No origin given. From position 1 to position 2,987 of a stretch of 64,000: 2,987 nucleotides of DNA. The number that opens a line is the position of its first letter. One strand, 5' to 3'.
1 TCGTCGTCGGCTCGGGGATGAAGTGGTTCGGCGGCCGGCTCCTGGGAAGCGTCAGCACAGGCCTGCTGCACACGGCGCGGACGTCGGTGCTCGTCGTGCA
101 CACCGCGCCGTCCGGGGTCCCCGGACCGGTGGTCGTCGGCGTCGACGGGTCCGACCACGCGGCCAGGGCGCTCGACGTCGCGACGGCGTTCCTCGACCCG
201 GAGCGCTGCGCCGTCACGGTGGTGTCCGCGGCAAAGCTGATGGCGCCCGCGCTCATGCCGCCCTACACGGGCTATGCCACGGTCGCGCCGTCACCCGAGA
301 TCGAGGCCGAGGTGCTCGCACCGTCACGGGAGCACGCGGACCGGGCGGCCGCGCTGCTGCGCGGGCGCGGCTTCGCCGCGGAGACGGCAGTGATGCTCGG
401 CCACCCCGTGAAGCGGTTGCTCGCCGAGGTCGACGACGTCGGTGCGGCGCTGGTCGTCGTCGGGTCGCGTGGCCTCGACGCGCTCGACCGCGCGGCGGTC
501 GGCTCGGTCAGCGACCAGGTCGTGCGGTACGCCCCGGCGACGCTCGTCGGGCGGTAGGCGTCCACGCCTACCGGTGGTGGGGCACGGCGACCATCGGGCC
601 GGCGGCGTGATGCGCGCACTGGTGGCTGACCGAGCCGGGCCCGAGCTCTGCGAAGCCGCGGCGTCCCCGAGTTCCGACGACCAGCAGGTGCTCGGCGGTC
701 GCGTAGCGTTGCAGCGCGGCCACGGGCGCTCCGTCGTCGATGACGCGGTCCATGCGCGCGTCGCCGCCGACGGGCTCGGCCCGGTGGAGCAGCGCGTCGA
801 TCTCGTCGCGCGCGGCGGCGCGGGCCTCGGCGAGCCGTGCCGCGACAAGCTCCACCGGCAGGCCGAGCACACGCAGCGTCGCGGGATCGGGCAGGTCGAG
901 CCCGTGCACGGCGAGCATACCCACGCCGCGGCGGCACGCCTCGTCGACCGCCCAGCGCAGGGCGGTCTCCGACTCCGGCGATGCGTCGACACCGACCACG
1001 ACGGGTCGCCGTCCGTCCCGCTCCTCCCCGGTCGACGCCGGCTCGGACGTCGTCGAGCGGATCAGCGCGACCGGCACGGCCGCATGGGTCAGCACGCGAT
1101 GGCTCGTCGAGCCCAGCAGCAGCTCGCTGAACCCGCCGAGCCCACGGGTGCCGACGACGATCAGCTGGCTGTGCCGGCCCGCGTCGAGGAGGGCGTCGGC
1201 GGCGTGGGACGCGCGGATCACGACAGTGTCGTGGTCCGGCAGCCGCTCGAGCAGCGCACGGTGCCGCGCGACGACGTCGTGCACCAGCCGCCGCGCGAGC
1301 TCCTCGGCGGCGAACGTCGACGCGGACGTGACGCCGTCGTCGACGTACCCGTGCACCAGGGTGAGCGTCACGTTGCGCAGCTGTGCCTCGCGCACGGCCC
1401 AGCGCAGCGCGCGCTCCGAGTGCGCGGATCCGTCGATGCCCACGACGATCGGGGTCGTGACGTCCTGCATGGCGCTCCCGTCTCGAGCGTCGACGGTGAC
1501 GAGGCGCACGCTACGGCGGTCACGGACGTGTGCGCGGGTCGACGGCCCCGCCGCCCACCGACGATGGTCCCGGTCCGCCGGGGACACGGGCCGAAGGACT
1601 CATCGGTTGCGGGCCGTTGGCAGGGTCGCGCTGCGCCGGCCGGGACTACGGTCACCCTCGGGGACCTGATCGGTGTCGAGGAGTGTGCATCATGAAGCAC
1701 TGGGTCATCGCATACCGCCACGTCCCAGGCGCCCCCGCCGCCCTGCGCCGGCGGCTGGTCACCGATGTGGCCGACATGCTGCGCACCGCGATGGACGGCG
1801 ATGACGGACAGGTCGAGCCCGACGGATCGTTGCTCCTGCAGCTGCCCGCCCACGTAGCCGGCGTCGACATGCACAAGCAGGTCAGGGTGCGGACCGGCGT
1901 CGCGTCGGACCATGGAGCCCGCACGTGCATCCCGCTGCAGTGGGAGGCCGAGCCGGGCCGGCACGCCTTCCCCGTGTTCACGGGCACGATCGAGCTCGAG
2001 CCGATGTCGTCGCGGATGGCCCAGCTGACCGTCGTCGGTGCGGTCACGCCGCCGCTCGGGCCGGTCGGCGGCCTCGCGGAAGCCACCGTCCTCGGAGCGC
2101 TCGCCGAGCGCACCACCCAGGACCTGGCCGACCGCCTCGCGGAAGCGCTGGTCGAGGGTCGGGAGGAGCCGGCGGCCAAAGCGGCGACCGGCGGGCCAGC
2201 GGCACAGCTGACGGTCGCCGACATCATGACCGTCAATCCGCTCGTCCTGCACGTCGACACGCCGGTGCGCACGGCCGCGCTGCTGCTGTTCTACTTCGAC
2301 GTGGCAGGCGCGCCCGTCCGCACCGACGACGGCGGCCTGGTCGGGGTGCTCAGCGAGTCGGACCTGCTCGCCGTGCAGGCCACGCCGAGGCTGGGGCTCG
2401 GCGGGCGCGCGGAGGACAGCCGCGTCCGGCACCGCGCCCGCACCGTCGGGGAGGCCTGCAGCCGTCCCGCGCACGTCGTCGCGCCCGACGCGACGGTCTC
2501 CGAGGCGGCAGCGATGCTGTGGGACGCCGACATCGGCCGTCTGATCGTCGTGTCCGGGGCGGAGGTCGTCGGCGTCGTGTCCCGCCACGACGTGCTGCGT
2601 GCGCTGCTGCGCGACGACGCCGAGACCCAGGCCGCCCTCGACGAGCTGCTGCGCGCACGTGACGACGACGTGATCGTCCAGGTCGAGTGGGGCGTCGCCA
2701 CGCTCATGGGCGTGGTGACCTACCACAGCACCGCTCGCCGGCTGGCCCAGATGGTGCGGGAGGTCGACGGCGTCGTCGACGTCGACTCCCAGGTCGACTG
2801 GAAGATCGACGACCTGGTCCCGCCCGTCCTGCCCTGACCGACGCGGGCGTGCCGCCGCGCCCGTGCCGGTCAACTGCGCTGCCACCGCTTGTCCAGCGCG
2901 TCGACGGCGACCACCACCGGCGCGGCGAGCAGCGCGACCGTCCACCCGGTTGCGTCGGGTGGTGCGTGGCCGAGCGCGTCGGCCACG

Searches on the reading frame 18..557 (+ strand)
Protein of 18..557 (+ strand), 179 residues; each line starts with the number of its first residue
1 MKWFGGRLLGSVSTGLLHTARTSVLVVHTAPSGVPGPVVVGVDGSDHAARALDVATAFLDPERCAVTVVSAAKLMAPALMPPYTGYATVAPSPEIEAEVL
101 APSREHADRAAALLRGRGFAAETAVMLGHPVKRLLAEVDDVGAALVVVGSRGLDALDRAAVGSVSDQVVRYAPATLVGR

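Call 65: search_protein_families(library=pfam, proteins=[window:18-557:+], max_evalue=0.0001)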
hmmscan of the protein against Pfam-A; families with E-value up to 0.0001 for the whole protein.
window:18-557:+ (179 aa): 1 family
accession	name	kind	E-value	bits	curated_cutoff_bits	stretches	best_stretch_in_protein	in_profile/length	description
PF00582.32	Usp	-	9.6e-23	81.7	24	1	37-175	4-136/141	Universal stress protein family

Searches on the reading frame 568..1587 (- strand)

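Call 62: search_protein_families(library=pfam, proteins=[window:568-1587:-], max_evalue=0.001)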
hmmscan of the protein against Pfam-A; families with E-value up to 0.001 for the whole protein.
window:568-1587:- (339 aa): 1 family
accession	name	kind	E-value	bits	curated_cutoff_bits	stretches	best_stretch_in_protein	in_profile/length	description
PF00582.32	Usp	-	5.9e-44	150.5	24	2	46-177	4-141/141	Universal stress protein family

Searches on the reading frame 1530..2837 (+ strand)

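Call 62: search_protein_families(library=pfam, proteins=[window:1530-2837:+], max_evalue=0.001)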
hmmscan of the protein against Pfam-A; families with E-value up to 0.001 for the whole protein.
window:1530-2837:+ (435 aa): 2 families
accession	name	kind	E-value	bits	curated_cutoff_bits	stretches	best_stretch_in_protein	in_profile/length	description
PF00571.33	CBS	-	3.3e-20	72.6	24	2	306-360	1-56/57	CBS domain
PF04972.22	BON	-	2.4e-07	31.4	27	1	363-424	2-67/69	BON domain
